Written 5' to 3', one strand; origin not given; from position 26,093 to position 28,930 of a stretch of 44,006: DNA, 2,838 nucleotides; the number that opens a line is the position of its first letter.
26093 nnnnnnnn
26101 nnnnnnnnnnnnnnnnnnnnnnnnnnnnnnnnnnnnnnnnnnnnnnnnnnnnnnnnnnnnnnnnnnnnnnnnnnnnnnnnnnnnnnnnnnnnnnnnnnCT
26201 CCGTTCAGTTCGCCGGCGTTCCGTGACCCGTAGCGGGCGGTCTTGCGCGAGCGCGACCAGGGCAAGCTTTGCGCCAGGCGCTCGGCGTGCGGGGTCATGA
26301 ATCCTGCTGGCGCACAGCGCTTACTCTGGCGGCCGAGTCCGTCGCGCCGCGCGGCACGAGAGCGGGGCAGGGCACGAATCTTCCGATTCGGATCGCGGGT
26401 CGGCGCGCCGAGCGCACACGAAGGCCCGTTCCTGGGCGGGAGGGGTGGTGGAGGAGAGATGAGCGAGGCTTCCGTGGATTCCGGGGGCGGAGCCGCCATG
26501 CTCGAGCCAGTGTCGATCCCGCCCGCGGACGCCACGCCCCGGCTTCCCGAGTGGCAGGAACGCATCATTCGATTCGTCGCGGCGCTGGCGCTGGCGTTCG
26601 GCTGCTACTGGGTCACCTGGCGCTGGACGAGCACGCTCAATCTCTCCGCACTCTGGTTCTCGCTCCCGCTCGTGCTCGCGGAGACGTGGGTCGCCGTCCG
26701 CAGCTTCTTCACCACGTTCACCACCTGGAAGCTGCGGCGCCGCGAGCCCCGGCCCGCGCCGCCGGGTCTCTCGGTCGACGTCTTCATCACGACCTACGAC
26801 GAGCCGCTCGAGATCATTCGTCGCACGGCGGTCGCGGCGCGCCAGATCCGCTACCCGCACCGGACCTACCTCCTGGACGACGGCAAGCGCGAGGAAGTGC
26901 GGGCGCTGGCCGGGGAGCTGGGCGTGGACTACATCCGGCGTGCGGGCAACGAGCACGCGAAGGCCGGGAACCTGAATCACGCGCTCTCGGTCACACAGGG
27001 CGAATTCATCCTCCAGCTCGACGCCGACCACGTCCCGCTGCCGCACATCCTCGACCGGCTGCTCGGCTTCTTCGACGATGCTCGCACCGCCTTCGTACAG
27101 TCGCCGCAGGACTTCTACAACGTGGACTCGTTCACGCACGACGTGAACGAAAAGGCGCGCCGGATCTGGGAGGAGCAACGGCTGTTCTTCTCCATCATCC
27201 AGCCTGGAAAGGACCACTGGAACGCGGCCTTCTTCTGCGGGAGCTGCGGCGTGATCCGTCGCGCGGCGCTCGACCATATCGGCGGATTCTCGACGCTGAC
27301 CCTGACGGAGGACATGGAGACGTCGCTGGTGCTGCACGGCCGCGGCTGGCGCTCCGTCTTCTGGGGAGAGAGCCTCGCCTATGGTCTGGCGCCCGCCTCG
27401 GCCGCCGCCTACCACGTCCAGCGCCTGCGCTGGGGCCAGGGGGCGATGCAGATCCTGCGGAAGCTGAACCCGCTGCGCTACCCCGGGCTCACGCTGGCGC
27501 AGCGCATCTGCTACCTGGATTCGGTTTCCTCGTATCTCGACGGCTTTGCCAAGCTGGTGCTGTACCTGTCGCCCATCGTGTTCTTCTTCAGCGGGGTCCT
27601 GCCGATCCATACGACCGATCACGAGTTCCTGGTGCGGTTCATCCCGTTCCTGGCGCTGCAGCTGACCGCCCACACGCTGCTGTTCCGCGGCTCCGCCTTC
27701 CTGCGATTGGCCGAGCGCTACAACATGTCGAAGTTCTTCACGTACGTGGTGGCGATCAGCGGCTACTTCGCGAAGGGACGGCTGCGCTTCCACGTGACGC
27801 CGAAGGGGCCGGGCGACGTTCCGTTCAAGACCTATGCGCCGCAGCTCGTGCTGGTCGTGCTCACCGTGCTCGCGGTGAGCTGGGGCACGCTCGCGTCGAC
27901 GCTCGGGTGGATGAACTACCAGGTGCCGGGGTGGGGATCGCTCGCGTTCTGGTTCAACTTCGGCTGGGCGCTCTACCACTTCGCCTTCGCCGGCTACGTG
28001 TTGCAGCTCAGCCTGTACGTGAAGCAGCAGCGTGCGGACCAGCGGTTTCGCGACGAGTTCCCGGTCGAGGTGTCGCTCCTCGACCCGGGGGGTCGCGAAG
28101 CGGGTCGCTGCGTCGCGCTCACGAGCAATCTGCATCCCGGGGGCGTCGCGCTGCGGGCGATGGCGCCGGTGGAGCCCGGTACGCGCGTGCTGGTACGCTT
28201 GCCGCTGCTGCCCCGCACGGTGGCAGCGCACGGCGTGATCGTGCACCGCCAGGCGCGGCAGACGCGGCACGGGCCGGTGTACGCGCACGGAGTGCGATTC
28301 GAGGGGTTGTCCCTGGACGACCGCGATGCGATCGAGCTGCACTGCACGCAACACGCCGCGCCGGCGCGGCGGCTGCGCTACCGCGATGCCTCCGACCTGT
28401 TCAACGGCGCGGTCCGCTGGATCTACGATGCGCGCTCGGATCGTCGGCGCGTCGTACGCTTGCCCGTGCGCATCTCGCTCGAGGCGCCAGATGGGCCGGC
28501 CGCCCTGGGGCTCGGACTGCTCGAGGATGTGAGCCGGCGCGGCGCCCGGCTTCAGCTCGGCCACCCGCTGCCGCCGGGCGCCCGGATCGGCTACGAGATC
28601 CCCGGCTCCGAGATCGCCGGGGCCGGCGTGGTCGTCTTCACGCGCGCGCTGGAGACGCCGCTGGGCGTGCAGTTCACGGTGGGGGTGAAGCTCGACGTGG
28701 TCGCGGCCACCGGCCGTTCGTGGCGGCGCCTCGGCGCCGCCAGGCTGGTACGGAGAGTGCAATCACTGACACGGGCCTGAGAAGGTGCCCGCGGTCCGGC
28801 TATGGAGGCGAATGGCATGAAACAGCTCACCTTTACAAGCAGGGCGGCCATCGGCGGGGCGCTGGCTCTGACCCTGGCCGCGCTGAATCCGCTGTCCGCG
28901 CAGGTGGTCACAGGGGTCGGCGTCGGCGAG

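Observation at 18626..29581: Candidate self-contained c-di-GMP writer-modulator-reader-exporter locus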

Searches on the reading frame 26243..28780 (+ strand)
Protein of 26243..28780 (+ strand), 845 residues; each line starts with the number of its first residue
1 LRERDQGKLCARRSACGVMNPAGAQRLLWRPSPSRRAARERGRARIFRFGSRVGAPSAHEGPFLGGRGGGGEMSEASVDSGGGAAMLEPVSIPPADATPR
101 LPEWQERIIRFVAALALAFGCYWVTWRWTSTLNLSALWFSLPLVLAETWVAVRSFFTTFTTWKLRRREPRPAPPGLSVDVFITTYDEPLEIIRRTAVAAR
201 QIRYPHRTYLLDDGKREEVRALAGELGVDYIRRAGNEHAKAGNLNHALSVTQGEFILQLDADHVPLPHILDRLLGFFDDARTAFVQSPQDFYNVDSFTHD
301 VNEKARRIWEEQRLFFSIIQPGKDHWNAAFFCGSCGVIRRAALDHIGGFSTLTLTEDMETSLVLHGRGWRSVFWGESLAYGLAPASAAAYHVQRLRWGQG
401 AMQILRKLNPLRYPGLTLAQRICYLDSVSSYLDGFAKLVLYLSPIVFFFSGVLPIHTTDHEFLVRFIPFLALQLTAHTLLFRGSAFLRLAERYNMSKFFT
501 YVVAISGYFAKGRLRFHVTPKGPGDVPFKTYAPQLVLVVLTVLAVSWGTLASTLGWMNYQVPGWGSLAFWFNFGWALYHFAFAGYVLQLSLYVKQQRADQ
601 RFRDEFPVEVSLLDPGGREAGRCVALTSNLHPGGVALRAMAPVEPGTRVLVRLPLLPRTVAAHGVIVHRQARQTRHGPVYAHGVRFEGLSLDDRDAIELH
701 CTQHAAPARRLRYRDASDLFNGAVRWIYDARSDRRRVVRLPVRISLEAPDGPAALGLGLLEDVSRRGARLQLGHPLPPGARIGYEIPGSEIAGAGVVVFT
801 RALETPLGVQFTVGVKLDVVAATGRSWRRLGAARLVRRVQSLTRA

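Call 3: search_protein_families(library=pfam, proteins=[window:26243-28780:+], max_evalue=0.01)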
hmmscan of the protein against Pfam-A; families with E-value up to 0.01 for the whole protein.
window:26243-28780:+ (845 aa): 6 families
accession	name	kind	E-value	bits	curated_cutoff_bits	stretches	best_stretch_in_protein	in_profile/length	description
PF00535.33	Glycos_transf_2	-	1e-20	74.8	23.3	1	180-346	2-167/168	Glycosyl transferase family 2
PF13641.12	Glyco_tranf_2_3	-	2.2e-19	70.8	27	1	178-400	3-230/230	Glycosyltransferase like family 2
PF07238.19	PilZ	-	1.2e-15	58.1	22.5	2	595-701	1-100/102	PilZ domain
PF13632.12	Glyco_trans_2_3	-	1.4e-14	54.8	27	1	256-442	2-187/198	Glycosyl transferase family group 2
PF03552.20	Cellulose_synt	-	5.3e-11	42.2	24.7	1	353-480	421-553/722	Cellulose synthase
PF13506.12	Glyco_transf_21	-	7e-07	29.3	21.7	1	239-380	17-153/174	Glycosyl transferase family 21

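Call 9: search_protein_families(library=ncbifam, proteins=[window:26243-28780:+], max_evalue=0.01)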
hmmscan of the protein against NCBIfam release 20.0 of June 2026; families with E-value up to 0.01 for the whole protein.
window:26243-28780:+ (845 aa): 12 families
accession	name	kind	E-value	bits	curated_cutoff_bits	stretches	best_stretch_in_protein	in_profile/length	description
TIGR03030.1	CelA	equivalog_domain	6.6e-119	398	699.1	1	111-639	59-608/714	UDP-forming cellulose synthase catalytic subunit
NF008558.0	PRK11498.1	equivalog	5.6e-93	312.4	992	1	113-614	203-713/872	UDP-forming cellulose synthase catalytic subunit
TIGR03937.1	PgaC_IcaA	equivalog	4.7e-16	58.7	422.3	2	332-441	201-310/407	poly-beta-1,6-N-acetyl-D-glucosamine synthase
TIGR02266.1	gmx_TIGR02266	paralog_domain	7.7e-10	38.8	68.7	1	625-698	19-92/96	TIGR02266 family protein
TIGR03965.1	mycofact_glyco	equivalog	2.3e-09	36.6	280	1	166-285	64-187/467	mycofactocin biosynthesis glycosyltransferase MftF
NF041875.1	EPS_EpsD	equivalog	1.4e-07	31.2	370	1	178-390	1-215/325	exopolysaccharide biosynthesis glycosyltransferase EpsD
NF053846.1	glyco_with_XrtP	equivalog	2.4e-06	26.5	520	1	336-409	229-306/440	XrtP-associated glycosyltransferase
NF003963.0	PRK05454.2-6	equivalog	7.2e-05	21.4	884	0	223-264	187-230/610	glucans biosynthesis glucosyltransferase MdoH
NF003962.0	PRK05454.2-5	equivalog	0.00015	20.5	328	1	103-434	54-417/641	glucans biosynthesis glucosyltransferase MdoH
TIGR04242.1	nodulat_NodC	equivalog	0.0002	20.5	550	0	140-274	12-153/395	chitooligosaccharide synthase NodC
TIGR03472.1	HpnI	equivalog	0.0004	19.3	310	1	327-420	196-287/373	bacteriohopanetetrol glucosamine biosynthesis glycosyltransferase HpnI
TIGR04283.1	glyco_like_mftF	equivalog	0.0029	17.2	182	0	181-366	4-171/221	TIGR04283 family arsenosugar biosynthesis glycosyltransferase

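Call 14: find_encoding_contigs(protein=window:26459-28780:+, flank=10000, max_places=6)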
Protein window:26459-28780:+ (773 aa): no gene with exactly this product is on record in the collection.

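Call 15: find_homologous_proteins(query=window:26459-28780:+, max_evalue=1e-10)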
Query window:26459-28780:+ (773 aa): 6863 proteins with E <= 1e-10 among 8000 candidates; the best 120 are listed.
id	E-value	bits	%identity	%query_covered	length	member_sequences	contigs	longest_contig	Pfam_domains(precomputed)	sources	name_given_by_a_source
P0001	0.0e+0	1779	100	100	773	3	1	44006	PF07238.20,PF13632.13,PF13506.14,PF13641.13,PF03552.21,PF00535.33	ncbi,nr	ncbi:MAG: glycosyltransferase [Gemmatimonadetes bacterium]|nr:glycosyltransferase [Gemmatimonadota b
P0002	0.0e+0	1121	65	96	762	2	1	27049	PF07238.20,PF13632.13,PF13641.13,PF03552.21,PF00535.33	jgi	jgi:cellulose synthase (UDP-forming)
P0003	0.0e+0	1102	64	95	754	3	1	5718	PF07238.20,PF13632.13,PF13506.14,PF13641.13,PF03552.21,PF00535.33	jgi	jgi:cellulose synthase (UDP-forming)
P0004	0.0e+0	1033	60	94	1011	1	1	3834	PF07238.20,PF13632.13,PF13506.14,PF13641.13,PF03552.21,PF00535.33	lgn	-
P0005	0.0e+0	1033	62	94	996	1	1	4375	PF13632.13,PF13506.14,PF13641.13,PF03552.21,PF00535.33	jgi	jgi:cellulose synthase (UDP-forming)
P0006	0.0e+0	1024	59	96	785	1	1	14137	PF07238.20,PF13632.13,PF13506.14,PF13641.13,PF03552.21,PF00535.33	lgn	-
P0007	0.0e+0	1020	62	93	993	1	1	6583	PF07238.20,PF13632.13,PF13506.14,PF13641.13,PF03552.21,PF00535.33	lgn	-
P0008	0.0e+0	1019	58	97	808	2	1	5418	PF07238.20,PF13632.13,PF13506.14,PF13641.13,PF03552.21,PF00535.33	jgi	jgi:cellulose synthase (UDP-forming)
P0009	0.0e+0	1014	60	96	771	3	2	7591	PF07238.20,PF13632.13,PF13506.14,PF13641.13,PF03552.21,PF00535.33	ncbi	-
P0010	0.0e+0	1013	60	96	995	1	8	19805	PF07238.20,PF13632.13,PF13506.14,PF13641.13,PF03552.21,PF00535.33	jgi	jgi:cellulose synthase (UDP-forming)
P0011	0.0e+0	1013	60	94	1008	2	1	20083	PF07238.20,PF13632.13,PF13506.14,PF13641.13,PF03552.21,PF00535.33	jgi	jgi:cellulose synthase (UDP-forming)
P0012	2.9e-298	1010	59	95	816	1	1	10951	PF07238.20,PF13632.13,PF13506.14,PF13641.13,PF03552.21,PF00535.33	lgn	-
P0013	2.3e-294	997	59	93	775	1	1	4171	PF07238.20,PF13632.13,PF13641.13,PF03552.21,PF00535.33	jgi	jgi:cellulose synthase/poly-beta-1,6-N-acetylglucosamine synthase-like glycosyltransferase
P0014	4.1e-294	996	59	94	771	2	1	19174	PF07238.20,PF13632.13,PF13506.14,PF13641.13,PF03552.21,PF00535.33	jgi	jgi:cellulose synthase (UDP-forming)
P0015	1.0e-293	995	58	97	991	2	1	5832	PF07238.20,PF13632.13,PF13506.14,PF13641.13,PF03552.21,PF00535.33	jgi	jgi:cellulose synthase (UDP-forming)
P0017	4.7e-291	986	59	94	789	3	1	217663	PF07238.20,PF13632.13,PF13506.14,PF13641.13,PF03552.21,PF00535.33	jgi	jgi:cellulose synthase (UDP-forming)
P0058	1.6e-284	964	56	95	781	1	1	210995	PF07238.20,PF13632.13,PF13641.13,PF03552.21,PF00535.33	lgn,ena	-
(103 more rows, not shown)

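Call 18: search_solved_structures(query=window:26459-28780:+, max_evalue=0.001)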
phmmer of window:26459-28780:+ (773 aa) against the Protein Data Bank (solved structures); distinct sequences matched with E-value up to 0.001: 11.
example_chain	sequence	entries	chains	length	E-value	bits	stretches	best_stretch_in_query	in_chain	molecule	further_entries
7lby_A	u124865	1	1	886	5.5e-78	266.1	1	40-549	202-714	Cellulose synthase catalytic subunit [UDP-forming]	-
9b8v_E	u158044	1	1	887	5.5e-78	266.1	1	40-549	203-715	Cellulose synthase catalytic subunit [UDP-forming]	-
9fmv_A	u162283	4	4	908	5.8e-78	266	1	40-549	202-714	Cellulose synthase catalytic subunit [UDP-forming]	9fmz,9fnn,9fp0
5ej1_A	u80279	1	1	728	8.2e-71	242.4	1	40-550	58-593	Putative cellulose synthase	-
4hg6_A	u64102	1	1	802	1.1e-70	242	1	40-552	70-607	Cellulose Synthase Subunit A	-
4p00_A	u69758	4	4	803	1.1e-70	242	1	40-552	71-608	Cellulose Synthase A subunit | Cellulose Synthase subunit A | Putative cellulose synthase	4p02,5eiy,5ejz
8vhz_A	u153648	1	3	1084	1.3e-07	33.3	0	262-356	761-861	Cellulose synthase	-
8vi0_A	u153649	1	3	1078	2.3e-07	32.6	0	262-403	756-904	Cellulose synthase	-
8vht_A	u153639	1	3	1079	6.5e-07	31.1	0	275-384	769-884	Cellulose synthase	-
7ck3_A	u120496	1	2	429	8.2e-06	27.4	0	262-328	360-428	Cellulose synthase A catalytic subunit 3 [UDP-forming],Cellulose synthase A catalytic subu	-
7ck1_A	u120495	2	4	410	0.00029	22.3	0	160-271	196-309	Cellulose synthase A catalytic subunit 3 [UDP-forming],Cellulose synthase A catalytic subu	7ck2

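Call 19: find_encoding_contigs(protein=P0002, flank=10000, max_places=2)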
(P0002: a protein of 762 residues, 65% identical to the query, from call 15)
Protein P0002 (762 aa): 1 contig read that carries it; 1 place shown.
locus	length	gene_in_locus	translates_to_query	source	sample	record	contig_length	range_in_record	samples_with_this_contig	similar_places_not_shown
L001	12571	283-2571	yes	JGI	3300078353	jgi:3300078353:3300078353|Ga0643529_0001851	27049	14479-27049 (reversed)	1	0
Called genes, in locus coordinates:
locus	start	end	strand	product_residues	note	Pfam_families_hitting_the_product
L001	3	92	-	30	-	?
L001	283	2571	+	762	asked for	PF13641:Glyco_tranf_2_3, PF00535:Glycos_transf_2, PF13632:Glyco_trans_2_3, PF03552:Cellulose_synt, PF07238:PilZ (weak)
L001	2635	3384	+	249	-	-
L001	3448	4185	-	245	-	-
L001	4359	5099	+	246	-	PF07722:Peptidase_C26, PF00117:GATase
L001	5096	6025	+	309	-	PF03576:Peptidase_S58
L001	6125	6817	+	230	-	PF00702:Hydrolase, PF12710:HAD, PF13419:HAD_2, PF13242:Hydrolase_like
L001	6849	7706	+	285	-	PF13462:Thioredoxin_4, PF01323:DSBA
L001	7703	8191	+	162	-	PF07884:VKOR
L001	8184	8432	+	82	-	-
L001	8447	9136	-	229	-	PF13098:Thioredoxin_2 (weak), PF13462:Thioredoxin_4, PF01323:DSBA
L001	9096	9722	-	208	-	PF04167:DUF402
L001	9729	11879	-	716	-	PF00378:ECH_1, PF16113:ECH_2, PF02737:3HCDH_N, PF00725:3HCDH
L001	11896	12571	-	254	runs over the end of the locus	-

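Call 20: find_encoding_contigs(protein=P0017, flank=10000, max_places=2)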
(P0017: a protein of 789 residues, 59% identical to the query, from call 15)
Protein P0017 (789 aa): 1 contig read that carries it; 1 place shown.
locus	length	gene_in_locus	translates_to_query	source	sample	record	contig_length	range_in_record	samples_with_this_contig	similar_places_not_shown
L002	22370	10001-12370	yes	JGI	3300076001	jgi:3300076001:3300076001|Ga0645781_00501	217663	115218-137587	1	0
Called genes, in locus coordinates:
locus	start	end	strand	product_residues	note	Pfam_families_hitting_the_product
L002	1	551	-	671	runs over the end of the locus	PF03169:OPT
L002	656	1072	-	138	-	-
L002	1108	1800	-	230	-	PF10263:SprT-like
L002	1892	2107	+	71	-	PF05532:CsbD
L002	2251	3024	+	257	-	PF01694:Rhomboid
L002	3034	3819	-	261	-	PF00483:NTP_transferase, PF12804:NTP_transf_3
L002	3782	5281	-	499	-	PF01636:APH, PF22740:PapZ_C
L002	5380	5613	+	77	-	-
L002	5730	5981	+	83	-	-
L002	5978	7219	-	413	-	PF00871:Acetate_kinase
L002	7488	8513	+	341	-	PF01341:Glyco_hydro_6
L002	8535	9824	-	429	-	PF11329:DUF3131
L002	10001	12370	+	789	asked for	PF00535:Glycos_transf_2, PF13641:Glyco_tranf_2_3, PF13506:Glyco_transf_21 (weak), PF13632:Glyco_trans_2_3, PF03552:Cellulose_synt, PF07238:PilZ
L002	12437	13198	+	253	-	-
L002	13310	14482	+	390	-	PF00850:Hist_deacetyl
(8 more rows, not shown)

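Call 21: find_encoding_contigs(protein=P0058, flank=10000, max_places=2)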
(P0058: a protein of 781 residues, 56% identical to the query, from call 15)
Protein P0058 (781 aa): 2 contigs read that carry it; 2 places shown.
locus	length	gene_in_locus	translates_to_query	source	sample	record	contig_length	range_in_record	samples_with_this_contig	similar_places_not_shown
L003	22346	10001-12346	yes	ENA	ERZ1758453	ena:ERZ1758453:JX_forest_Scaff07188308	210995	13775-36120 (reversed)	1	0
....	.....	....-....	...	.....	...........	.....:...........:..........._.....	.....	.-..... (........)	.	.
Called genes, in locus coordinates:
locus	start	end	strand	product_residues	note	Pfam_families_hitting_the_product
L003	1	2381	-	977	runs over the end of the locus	PF00989:PAS, PF13426:PAS_9, PF00989:PAS, PF13426:PAS_9, PF00989:PAS, PF08448:PAS_4, PF13426:PAS_9, PF00512:HisKA, +4 more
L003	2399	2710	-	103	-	-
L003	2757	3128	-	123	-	-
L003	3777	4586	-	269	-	-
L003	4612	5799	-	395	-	PF13487:HD_5, PF01966:HD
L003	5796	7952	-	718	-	-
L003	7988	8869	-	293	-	PF00512:HisKA, PF00072:Response_reg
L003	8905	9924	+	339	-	PF00989:PAS, PF13188:PAS_8 (faint), PF13426:PAS_9 (weak), PF00989:PAS, PF08448:PAS_4, PF13426:PAS_9, PF08447:PAS_3, PF00512:HisKA (weak)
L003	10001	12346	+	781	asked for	PF00535:Glycos_transf_2, PF13641:Glyco_tranf_2_3, PF13632:Glyco_trans_2_3, PF03552:Cellulose_synt, PF07238:PilZ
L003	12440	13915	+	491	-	PF00282:Pyridoxal_deC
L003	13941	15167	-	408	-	PF00083:Sugar_tr, PF07690:MFS_1, PF12832:MFS_1_like (faint), PF00083:Sugar_tr, PF07690:MFS_1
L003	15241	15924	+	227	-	PF01427:Peptidase_M15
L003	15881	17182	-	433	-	PF14361:RsbRD_N, PF00512:HisKA, PF02518:HATPase_c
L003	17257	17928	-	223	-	-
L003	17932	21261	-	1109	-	PF14870:PSII_BNR (faint), PF02012:BNR (faint), PF25852:DUF6242_C (faint), PF15902:Sortilin-Vps10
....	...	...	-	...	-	-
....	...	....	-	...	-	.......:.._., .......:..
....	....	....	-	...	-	-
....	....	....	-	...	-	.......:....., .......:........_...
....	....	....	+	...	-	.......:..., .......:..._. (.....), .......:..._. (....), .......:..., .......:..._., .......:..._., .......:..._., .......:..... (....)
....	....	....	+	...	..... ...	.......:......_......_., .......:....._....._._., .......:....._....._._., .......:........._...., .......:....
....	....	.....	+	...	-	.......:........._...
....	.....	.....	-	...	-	?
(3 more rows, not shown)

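Call 24: find_related_loci(query=A1, collection=genome_contigs, flank=10000)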
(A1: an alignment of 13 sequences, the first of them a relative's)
Query A1 (773 aa) in genome_contigs; peptide patterns used: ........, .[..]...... (x = any residue, [..] = any of these).
365 stretches matched a pattern; 116 encode a relative of the query (tblastn E <= 1e-3); the best 80 are kept; 80 distinct loci.
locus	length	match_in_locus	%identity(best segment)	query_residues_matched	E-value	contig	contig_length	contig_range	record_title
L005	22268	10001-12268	56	6-757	0e+0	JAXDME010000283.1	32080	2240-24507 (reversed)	MAG: Gemmatimonadaceae bacterium isolate BP_634 scaffold_2883345, whole genome shotgun sequence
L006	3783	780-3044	55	7-757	0e+0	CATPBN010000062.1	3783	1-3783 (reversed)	MAG: uncultured Gemmatimonadaceae bacterium isolate S75_Bin_6 genome assembly, contig: S75_000000000046, whole genome sh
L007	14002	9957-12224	55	6-757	0e+0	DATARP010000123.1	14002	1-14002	MAG TPA_asm: Gemmatimonadaceae bacterium isolate SMAG_U5496 k141_3398878, whole genome shotgun sequence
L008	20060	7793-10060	55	6-757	0e+0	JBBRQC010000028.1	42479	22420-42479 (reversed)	MAG: Gemmatimonadales bacterium isolate metawrap_la1_126 W_la1_126_k141_1808912L_42479_cov_25.5753, whole genome shotgun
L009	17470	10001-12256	55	10-757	0e+0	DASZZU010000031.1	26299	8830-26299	MAG TPA_asm: Gemmatimonadaceae bacterium isolate SMAG_U6244 k141_188075, whole genome shotgun sequence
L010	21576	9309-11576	55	6-757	0e+0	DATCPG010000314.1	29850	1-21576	MAG TPA_asm: Gemmatimonadaceae bacterium isolate SMAG_U7221 k141_111348, whole genome shotgun sequence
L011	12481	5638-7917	55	2-757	0e+0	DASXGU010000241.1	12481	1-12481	MAG TPA_asm: Gemmatimonadaceae bacterium isolate SMAG_U5173 k141_4364069, whole genome shotgun sequence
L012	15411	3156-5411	54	10-757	0e+0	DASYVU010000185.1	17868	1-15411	MAG TPA_asm: Gemmatimonadaceae bacterium isolate SMAG_U6262 k141_192441, whole genome shotgun sequence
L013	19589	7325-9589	54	7-757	0e+0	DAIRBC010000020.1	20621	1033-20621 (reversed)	MAG TPA_asm: Gemmatimonadaceae bacterium isolate CTOTU41460 NODE_125_length_20621_cov_9.710688, whole genome shotgun seq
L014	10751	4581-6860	54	12-757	0e+0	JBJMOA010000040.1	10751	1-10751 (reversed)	MAG: Gemmatimonadaceae bacterium isolate 12C16O_48h_50_P10_coass_bin_20 k141_4670781, whole genome shotgun sequence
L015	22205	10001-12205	55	24-757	0e+0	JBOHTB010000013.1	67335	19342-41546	MAG: Gemmatimonadaceae bacterium isolate TC-S_metawrap_bin.217 k127_4306155, whole genome shotgun sequence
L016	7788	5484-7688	56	24-757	0e+0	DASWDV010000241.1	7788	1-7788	MAG TPA_asm: Gemmatimonadaceae bacterium isolate SMAG_U2745 k141_1664953, whole genome shotgun sequence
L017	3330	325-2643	56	1-770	0e+0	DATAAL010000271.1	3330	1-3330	MAG TPA_asm: Longimicrobiaceae bacterium isolate SMAG_U6671 k141_4480425, whole genome shotgun sequence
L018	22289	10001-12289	54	14-757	0e+0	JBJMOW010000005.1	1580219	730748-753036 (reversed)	MAG: Gemmatimonadaceae bacterium isolate H3_16_all_fractions_metab_conc_152_60_0 k255_6165012, whole genome shotgun sequ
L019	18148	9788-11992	55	24-757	0e+0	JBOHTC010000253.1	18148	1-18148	MAG: Gemmatimonadaceae bacterium isolate TC-S_maxbin2.bin.540 k127_1853552, whole genome shotgun sequence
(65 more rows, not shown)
